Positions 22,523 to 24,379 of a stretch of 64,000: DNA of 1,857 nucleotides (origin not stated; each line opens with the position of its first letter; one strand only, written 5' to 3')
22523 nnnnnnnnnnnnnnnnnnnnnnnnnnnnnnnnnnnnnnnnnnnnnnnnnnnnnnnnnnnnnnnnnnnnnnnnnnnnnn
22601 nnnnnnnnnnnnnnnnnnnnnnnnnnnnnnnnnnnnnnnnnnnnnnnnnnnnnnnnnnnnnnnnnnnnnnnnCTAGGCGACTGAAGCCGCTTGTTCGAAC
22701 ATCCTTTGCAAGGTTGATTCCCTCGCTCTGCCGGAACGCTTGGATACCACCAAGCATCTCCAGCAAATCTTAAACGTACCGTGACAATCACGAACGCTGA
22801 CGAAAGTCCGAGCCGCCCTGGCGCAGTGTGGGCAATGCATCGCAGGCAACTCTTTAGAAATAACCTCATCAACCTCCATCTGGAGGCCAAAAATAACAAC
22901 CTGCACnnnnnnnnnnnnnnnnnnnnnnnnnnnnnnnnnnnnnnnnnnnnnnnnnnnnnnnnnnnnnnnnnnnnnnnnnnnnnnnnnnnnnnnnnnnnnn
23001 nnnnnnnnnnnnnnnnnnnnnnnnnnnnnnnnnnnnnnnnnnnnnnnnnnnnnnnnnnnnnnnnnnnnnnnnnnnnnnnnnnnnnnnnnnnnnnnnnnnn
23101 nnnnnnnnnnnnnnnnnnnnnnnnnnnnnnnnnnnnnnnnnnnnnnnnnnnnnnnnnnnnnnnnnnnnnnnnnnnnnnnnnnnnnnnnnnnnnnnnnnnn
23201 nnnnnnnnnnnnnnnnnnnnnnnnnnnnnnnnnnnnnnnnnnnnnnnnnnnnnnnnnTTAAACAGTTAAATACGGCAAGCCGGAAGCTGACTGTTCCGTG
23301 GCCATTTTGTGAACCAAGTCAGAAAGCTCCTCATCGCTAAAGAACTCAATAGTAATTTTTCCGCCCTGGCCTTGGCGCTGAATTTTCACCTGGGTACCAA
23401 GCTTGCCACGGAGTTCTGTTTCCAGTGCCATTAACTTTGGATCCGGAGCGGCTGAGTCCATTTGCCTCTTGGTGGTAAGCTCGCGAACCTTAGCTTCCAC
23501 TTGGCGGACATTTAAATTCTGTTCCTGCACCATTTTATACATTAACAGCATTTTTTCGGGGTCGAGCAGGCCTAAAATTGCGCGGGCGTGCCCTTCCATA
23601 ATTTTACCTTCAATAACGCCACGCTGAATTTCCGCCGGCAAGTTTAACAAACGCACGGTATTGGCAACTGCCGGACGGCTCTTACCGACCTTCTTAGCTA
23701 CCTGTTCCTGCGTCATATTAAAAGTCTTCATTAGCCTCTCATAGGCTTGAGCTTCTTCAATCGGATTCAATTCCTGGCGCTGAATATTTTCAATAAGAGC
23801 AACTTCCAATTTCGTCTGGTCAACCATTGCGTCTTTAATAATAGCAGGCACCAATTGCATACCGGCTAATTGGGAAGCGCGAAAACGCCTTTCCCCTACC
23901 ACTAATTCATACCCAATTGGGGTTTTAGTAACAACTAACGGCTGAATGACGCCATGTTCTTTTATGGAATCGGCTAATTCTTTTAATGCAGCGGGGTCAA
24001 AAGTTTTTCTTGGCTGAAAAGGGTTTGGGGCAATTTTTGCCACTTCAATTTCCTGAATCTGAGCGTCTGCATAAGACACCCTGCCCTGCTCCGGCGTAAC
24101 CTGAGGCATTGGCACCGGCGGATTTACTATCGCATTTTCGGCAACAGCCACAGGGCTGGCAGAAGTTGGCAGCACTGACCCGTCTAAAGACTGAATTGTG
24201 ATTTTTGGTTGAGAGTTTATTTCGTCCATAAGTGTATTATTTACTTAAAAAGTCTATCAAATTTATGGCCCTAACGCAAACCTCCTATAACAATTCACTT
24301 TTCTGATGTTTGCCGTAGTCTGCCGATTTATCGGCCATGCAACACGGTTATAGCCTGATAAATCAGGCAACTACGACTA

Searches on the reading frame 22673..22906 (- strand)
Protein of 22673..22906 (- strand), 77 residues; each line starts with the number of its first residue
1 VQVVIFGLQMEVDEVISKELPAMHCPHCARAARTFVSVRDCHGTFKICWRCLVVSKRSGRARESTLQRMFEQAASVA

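Call 8: search_protein_families(library=pfam, proteins=[window:22673-22906:-], max_evalue=1)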
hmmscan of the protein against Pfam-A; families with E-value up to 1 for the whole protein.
window:22673-22906:- (77 aa): 0 families

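Call 10: find_encoding_contigs(protein=window:22673-22906:-, flank=5000)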
Protein window:22673-22906:- (77 aa): no gene with exactly this product is on record in the collection.

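Call 13: find_homologous_proteins(query=window:22673-22906:-, max_evalue=0.01)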
Query window:22673-22906:- (77 aa): 1 proteins with E <= 0.01 among 1 candidates.
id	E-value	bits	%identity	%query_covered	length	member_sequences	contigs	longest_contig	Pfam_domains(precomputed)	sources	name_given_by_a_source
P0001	9.2e-34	132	79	100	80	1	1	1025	-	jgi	jgi:hypothetical protein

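Call 17: find_encoding_contigs(protein=P0001, flank=5000)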
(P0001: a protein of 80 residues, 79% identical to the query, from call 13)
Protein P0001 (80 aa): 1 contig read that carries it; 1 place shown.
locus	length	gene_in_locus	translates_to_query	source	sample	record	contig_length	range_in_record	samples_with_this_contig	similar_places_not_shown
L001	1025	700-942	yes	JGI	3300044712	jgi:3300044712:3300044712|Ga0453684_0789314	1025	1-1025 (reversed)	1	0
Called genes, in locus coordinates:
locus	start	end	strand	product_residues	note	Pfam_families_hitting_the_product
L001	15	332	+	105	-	PF23552:ParB_C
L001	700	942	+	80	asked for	-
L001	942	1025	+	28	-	?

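Call 23: find_related_loci(query=A2, collection=genome_contigs, flank=4000)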
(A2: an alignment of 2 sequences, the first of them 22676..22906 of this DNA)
Query A2 (77 aa) in genome_contigs; peptide patterns used: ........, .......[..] (x = any residue, [..] = any of these).
92 stretches matched a pattern, but none encodes a relative of the query by tblastn (E <= 1e-3).

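Call 24: find_related_loci(query=A2, collection=metagenome_contigs, flank=4000)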
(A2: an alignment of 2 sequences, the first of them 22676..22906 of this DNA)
Query A2 (77 aa) in metagenome_contigs; peptide patterns used: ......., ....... (x = any residue, [..] = any of these).
372 stretches matched a pattern, but none encodes a relative of the query by tblastn (E <= 1e-3).

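Call 29: search_protein_representatives(alignment_id=A2)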
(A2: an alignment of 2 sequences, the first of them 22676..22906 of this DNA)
Query: 2 sequences, 80 profile positions. Proteins with E-value up to 0.001 (for the whole library): 4; up to 1e-10: 2; up to 1e-30: 1. The best 4 are listed.
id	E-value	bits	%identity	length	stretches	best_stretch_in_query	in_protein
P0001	2.3e-51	187.8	-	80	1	1-80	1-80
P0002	6.0e-15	71.1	-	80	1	2-72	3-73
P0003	6.6e-09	51.7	-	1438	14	34-69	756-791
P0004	9.1e-04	35.3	-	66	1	11-64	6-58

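Call 32: find_encoding_contigs(protein=P0002, flank=5000)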
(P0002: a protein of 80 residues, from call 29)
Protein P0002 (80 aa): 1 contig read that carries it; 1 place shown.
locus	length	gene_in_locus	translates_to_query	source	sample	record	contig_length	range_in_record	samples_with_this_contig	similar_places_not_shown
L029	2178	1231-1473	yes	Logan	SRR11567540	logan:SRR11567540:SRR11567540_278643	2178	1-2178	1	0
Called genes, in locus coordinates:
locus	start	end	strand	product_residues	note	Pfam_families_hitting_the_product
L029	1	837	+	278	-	?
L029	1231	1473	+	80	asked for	-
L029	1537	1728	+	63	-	-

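Call 33: find_encoding_contigs(protein=P0004, flank=5000)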
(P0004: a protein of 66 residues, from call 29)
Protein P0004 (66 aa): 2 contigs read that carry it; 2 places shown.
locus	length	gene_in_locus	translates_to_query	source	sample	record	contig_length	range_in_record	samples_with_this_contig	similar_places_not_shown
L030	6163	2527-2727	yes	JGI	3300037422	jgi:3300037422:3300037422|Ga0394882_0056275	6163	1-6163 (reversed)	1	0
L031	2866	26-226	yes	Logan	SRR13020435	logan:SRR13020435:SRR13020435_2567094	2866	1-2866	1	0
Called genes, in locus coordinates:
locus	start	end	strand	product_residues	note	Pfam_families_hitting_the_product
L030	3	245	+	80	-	?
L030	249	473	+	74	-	-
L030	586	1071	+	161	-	-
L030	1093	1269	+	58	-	-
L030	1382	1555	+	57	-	-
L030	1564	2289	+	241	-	-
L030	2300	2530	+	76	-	-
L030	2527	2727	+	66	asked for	-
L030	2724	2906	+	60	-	-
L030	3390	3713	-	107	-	-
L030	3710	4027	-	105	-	-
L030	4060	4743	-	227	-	-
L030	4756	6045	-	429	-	-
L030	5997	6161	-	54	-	?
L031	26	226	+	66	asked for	-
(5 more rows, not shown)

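Call 42: search_protein_families(library=phrogs, proteins=[window:22673-22906:-, P0002, P0004, L029:1980-2132:+], max_evalue=1)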
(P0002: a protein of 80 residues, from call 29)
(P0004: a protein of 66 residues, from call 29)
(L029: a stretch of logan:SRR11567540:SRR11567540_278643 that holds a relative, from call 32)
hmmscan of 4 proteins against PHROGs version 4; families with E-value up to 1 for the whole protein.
window:22673-22906:- (77 aa): 2 families
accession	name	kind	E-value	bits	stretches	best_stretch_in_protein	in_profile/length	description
phrog_24566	-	unknown function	0.049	14.8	1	17-44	9-36/95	-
phrog_6814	-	unknown function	0.22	13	1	15-57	30-71/86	-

P0002 (80 aa): 0 families

P0004 (66 aa): 2 families
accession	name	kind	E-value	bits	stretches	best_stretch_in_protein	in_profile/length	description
phrog_24988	-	unknown function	0.013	17.1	1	19-48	6-35/112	-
phrog_2692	-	unknown function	0.08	13.9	1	28-44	30-46/59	-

L029:1980-2132:+ (50 aa): 17 families
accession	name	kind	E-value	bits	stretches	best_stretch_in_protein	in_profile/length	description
phrog_34563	-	unknown function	8.1e-05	23.5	1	7-38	8-37/42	-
phrog_8315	-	unknown function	0.0014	19.9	1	9-38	9-36/62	-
phrog_4852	-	unknown function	0.0025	18.5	1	8-40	14-43/194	-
phrog_18378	-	unknown function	0.009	17.1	1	4-37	4-38/64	-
phrog_7410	-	unknown function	0.08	13.6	0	5-20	5-20/41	-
phrog_31963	-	unknown function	0.094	13.7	1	9-32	17-39/45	-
phrog_5602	-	unknown function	0.16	12.6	1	8-35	19-51/60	-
phrog_17873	-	unknown function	0.17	13.2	0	22-38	9-25/69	-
phrog_5516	-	unknown function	0.18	12.9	0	3-17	27-41/90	-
phrog_4083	-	unknown function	0.21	12.6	1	9-36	41-68/75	-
phrog_3221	-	unknown function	0.22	12.4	1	8-20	14-26/57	-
phrog_9369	-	unknown function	0.31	11.8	0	3-16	36-49/69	-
phrog_23920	-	unknown function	0.34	12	1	8-36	5-36/62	-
phrog_32657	-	unknown function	0.35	12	0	2-20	39-57/75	-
phrog_9427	-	head and packaging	0.42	10.7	1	13-35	193-215/453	head maturation protease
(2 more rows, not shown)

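Call 56: predict_structure(alignment_id=A5)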
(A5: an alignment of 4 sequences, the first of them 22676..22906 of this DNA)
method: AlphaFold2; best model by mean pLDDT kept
length: 77 residues; sequences in the alignment: 4
mean_pLDDT: 62.7   pTM: 0.46
mean pLDDT of the five models: 62.7, 54.6, 48.0, 46.5, 45.0
residues with pLDDT >= 90: 0; 70-90: 30; 50-70: 29; < 50: 18
segments of 3 or more residues with pLDDT < 50: 60-77
pLDDT, mean of each block of 10 residues (from residue 1): 60 66 70 75 75 61 46 40
secondary structure, 60 per line:
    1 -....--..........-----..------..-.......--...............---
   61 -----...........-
elements in order: E2-5 E8-17 E34-40 E43-48 H49-57 H66-76

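Call 61: fold_search(model_id=the predicted structure, library=pdb)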
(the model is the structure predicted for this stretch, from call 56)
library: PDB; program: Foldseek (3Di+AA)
matches with E <= 10: 63; with E <= 0.001: 0
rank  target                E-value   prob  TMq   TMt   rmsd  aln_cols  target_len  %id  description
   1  5lzp_N                3.1e+00  0.03  0.16  0.09  13.7        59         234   12  Binding of the C-terminal GQYL motif of the bacterial proteasome activator Bpa to the 20S proteasome (released 2016-11-23)
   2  2xo7_A                3.5e+00  0.08  0.29  0.05   7.2        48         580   19  Crystal structure of a dA:O-allylhydroxylamine-dC basepair in complex with fragment DNA polymerase I from Bacillus ste (released 2010-09-15)
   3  8u6x_A                3.5e+00  0.04  0.18  0.09   6.1        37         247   16  ATP-dependent DNA ligase Lig E from Neisseria gonorrhoeae (released 2024-01-31)
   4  7xn7_r                3.9e+00  0.21  0.40  0.14   4.4        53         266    9  RNA polymerase II elongation complex containing Spt4/5, Elf1, Spt6, Spn1 and Paf1C (released 2022-09-07)
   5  7egb_2                3.9e+00  0.15  0.41  0.12   4.0        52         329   17  TFIID-based holo PIC on SCP promoter (released 2021-05-05)
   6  7nvr_6                3.9e+00  0.15  0.41  0.11   4.0        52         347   17  Human Mediator with RNA Polymerase II Pre-initiation complex (released 2021-05-05)
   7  7o4k_6                4.7e+00  0.16  0.33  0.08   3.1        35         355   17  Yeast TFIIH in the contracted state within the pre-initiation complex (released 2021-06-16)
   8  2enn_MODEL_1_A        4.7e+00  0.10  0.37  0.37   4.2        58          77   10  Solution structure of the first C1 domain from human protein kinase C theta (released 2008-04-01)
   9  8cd5                  5.0e+00  0.12  0.34  0.20   3.7        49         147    8  structure of HEX-1 from N. crassa crystallized in cellulo, diffracted at 100K and resolved using CrystFEL (released 2024-02-21)
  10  9xqs_S                5.0e+00  0.11  0.34  0.21   5.1        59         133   10  Structure of the inner peripheral region in the phage phiKZ baseplate complex (released 2026-02-11)
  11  3px6_D                5.0e+00  0.06  0.28  0.05   7.2        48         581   17  Crystal Structure of Bacillus DNA Polymerase I Large Fragment Bound to DNA and ddCTP-dA Mismatch (tautomer) in Closed  (released 2011-10-19)
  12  9n7y_B                5.0e+00  0.04  0.19  0.09   7.6        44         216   11  BioSAS-TEVp (C151A, core) bound to TEV protease cleavage peptide (released 2025-07-02)
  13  6zj3_LT               5.0e+00  0.02  0.17  0.08  11.7        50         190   18  Cryo-EM structure of the highly atypical cytoplasmic ribosome of Euglena gracilis (released 2020-10-07)
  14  3jd5_a                5.0e+00  0.01  0.16  0.06  15.3        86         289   20  Cryo-EM structure of the small subunit of the mammalian mitochondrial ribosome (released 2016-07-13)
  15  2lc4_MODEL_1_A        5.3e+00  0.16  0.31  0.22   1.5        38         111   16  Solution Structure of PilP from Pseudomonas aeruginosa (released 2011-12-21)
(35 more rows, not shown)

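Call 64: find_related_loci(query=A5, collection=viral_contigs, flank=4000)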
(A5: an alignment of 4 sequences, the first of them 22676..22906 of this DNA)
Query A5 (77 aa) in viral_contigs; peptide patterns used: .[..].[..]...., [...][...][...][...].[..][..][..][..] (x = any residue, [..] = any of these).
89 stretches matched a pattern, but none encodes a relative of the query by tblastn (E <= 1e-3).

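Call 66: search_protein_families(library=ncbifam, proteins=[window:22673-22906:-], max_evalue=1)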
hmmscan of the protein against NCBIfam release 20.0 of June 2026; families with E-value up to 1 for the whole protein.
window:22673-22906:- (77 aa): 1 family
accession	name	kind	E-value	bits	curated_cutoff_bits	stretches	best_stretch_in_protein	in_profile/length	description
TIGR03831.1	YgiT_finger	domain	0.055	13.7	20.2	1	15-28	25-38/46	YgiT-type zinc finger protein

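Call 67: search_protein_families(library=pfam, proteins=[P0002], max_evalue=1)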
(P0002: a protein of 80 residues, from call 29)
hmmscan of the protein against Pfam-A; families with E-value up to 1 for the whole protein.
P0002 (80 aa): 0 families

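Call 82: search_protein_families(library=padloc, proteins=[window:22673-22906:-, P0002], max_evalue=1)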
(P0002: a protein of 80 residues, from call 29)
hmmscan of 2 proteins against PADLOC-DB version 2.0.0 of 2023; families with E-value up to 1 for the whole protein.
window:22673-22906:- (77 aa): 0 families

P0002 (80 aa): 0 families

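Call 86: search_solved_structures(query=A5, max_evalue=1)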
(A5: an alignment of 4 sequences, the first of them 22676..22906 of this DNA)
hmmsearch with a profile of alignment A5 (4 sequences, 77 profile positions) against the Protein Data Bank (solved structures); distinct sequences matched with E-value up to 1: 8.
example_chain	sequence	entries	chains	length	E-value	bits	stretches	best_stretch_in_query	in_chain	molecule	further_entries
8rc3_G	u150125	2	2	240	0.0052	20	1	34-57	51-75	CRISPR type AFERR-associated protein Csf1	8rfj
2b5e_A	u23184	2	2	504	0.0089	19.2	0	11-41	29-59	Protein disulfide-isomerase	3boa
8zpw_B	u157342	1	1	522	0.0097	19.1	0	11-41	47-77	Protein disulfide-isomerase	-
3idv_A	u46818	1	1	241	0.2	14.9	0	15-35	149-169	Protein disulfide-isomerase A4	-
7zvs_A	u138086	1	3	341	0.33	14.2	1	48-75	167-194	Venus kinase receptor 2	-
3bjs_A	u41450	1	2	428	0.45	13.8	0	48-61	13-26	Mandelate racemase/muconate lactonizing enzyme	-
9n3y_A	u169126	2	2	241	0.57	13.4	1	32-57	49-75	CRISPR type AFERR-associated protein Csf1 (Cas8)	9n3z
7xfz_A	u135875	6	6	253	0.61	13.3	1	32-57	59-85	Csf1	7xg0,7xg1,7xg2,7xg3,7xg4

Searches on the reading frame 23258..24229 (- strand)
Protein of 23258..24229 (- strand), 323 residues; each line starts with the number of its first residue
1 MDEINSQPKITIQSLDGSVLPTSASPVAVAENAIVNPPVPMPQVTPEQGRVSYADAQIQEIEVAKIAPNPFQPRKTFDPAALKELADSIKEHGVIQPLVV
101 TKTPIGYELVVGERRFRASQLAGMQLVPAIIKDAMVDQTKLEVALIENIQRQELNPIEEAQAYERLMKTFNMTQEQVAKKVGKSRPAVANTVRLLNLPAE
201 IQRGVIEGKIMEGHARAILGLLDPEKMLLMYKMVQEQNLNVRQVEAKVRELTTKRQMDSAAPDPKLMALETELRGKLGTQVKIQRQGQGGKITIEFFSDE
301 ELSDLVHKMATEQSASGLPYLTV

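Call 8: search_protein_families(library=pfam, proteins=[window:23258-24229:-], max_evalue=1)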
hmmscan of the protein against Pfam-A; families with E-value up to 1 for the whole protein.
window:23258-24229:- (323 aa): 6 families
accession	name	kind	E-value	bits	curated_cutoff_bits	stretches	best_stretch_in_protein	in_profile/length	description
PF17762.8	HTH_ParB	-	1.5e-37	128.2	22.6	1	152-252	1-101/102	ParB HTH domain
PF02195.25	ParB_N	-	1e-32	112.4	26.3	1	57-150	2-95/95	ParB N-terminal domain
PF23552.2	ParB_C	-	2.6e-10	40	23.8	1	262-308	1-48/50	ParB dimerisation domain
PF01381.28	HTH_3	-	0.00099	19.5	23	1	166-189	4-27/55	Helix-turn-helix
PF01978.25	TrmB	-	0.0022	18.2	25.6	1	159-195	10-46/68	Sugar-specific transcriptional regulator TrmB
PF23433.1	DUF7119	-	0.003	17.9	30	1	187-260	63-135/141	Family of unknown function (DUF7119)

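Call 11: find_encoding_contigs(protein=window:23258-24229:-, flank=6000)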
Protein window:23258-24229:- (323 aa): no gene with exactly this product is on record in the collection.

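Call 25: find_related_loci(query=window:23258-24229:-, collection=genome_contigs, flank=5000)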
Query window:23258-24229:- (323 aa) in genome_contigs; peptide patterns used: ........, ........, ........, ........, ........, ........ (x = any residue, [..] = any of these).
72 stretches matched a pattern; 27 encode a relative of the query (tblastn E <= 1e-3); 27 distinct loci.
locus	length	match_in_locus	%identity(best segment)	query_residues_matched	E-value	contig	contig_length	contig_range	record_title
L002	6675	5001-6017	84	1-323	0e+0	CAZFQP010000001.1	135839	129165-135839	MAG TPA_asm: uncultured Candidatus Saccharibacteria bacterium isolate SRP278252_co1_731 genome assembly, contig: NODE_11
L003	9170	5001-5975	85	1-323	1e-177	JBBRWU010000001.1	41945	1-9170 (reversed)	MAG: Candidatus Doudnabacteria bacterium isolate La4_metabat2.076 La4_metabat2.076_K_2620562_L_41945_cov_14.3359, whole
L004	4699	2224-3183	83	1-323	4e-179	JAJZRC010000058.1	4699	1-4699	MAG: bacterium isolate SKS1.bin76 NODE_32534_length_4699_cov_2.156168, whole genome shotgun sequence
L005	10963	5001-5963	86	1-323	1e-172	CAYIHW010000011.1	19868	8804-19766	MAG TPA_asm: uncultured Candidatus Saccharibacteria bacterium isolate ERP119705_co23_139 genome assembly, contig: NODE_2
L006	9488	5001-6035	77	1-323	2e-169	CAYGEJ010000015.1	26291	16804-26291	MAG TPA_asm: uncultured Candidatus Saccharibacteria bacterium isolate ERP113451_co1_281 genome assembly, contig: NODE_20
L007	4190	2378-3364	78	2-323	8e-172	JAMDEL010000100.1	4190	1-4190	MAG: Patescibacteria group bacterium isolate FK_Sedi_B_Bin.102 NODE_93247_length_4190_cov_1.88703, whole genome shotgun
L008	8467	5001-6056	73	1-320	6e-166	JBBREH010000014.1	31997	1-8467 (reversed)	MAG: Candidatus Doudnabacteria bacterium isolate Co_metawrap_2493 Cmw_2493_k141_27621162_length_31997_cov_24.9940, whole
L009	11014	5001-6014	78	2-323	6e-163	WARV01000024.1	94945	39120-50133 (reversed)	MAG: Patescibacteria group bacterium isolate AMAZON01 genome_24, whole genome shotgun sequence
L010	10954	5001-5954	78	7-323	5e-161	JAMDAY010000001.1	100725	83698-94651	MAG: Patescibacteria group bacterium isolate FK_Sedi_B_Bin.235 NODE_332_length_100725_cov_31.2797, whole genome shotgun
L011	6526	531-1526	75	2-323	4e-160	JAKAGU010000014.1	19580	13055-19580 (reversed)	MAG: bacterium isolate WY2.bin63 NODE_3816_length_19580_cov_1.855806, whole genome shotgun sequence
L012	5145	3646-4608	78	1-323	1e-160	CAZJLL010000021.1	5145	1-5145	MAG TPA_asm: uncultured Candidatus Saccharibacteria bacterium isolate binchicken_co84_202 genome assembly, contig: k141_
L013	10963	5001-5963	78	1-323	2e-156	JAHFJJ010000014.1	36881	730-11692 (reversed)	MAG: Candidatus Doudnabacteria bacterium isolate nzgw383 NODE_1140_length_36882_cov_4.379505, whole genome shotgun seque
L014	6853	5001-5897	80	26-323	4e-154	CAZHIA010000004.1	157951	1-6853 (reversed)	MAG TPA_asm: uncultured Candidatus Saccharibacteria bacterium isolate SRP257259_co1_13 genome assembly, contig: NODE_76_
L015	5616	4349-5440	69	1-323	2e-155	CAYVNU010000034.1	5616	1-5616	MAG TPA_asm: uncultured Candidatus Saccharibacteria bacterium isolate SRP278252_co1_309 genome assembly, contig: NODE_28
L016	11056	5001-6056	72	1-323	1e-153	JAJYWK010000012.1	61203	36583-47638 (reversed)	MAG: bacterium isolate FK3.bin112 NODE_845_length_61203_cov_2.903268, whole genome shotgun sequence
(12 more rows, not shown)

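Call 42: search_protein_families(library=phrogs, proteins=[L011:2540-2689:+], max_evalue=1)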
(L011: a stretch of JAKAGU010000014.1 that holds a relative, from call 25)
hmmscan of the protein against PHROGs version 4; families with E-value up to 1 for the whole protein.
L011:2540-2689:+ (49 aa): 17 families
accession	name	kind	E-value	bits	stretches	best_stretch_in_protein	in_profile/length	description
phrog_32002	-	unknown function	0.002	19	1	22-34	16-28/33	-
phrog_11828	-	unknown function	0.018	16.2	1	8-33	2-29/51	-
phrog_9414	-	unknown function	0.033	15.2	1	2-37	1-39/71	-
phrog_18378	-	unknown function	0.04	15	1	2-33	4-36/64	-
phrog_4852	-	unknown function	0.11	13.1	1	5-33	13-38/194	-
phrog_28753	-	unknown function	0.12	13.6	1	21-38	6-23/61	-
phrog_17157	-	unknown function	0.14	13.5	1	18-38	27-47/80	-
phrog_7096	-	unknown function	0.17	13.2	1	14-43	25-54/74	-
phrog_10371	-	DNA, RNA and nucleotide metabolism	0.17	11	1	3-41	134-175/683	DNA helicase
phrog_1257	-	moron, auxiliary metabolic gene and host takeover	0.2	12.9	0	19-36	26-43/97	ribosome associated inhibitor A; zinc finger domain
phrog_23186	-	unknown function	0.2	12.8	0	3-13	47-57/67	-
phrog_19102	-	unknown function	0.23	12.5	1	5-14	27-36/38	-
phrog_7696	-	unknown function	0.39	11.6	0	21-31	42-52/78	-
phrog_9700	-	unknown function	0.39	10.5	1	4-41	5-37/483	-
phrog_32136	-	unknown function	0.45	12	1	25-47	6-28/81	-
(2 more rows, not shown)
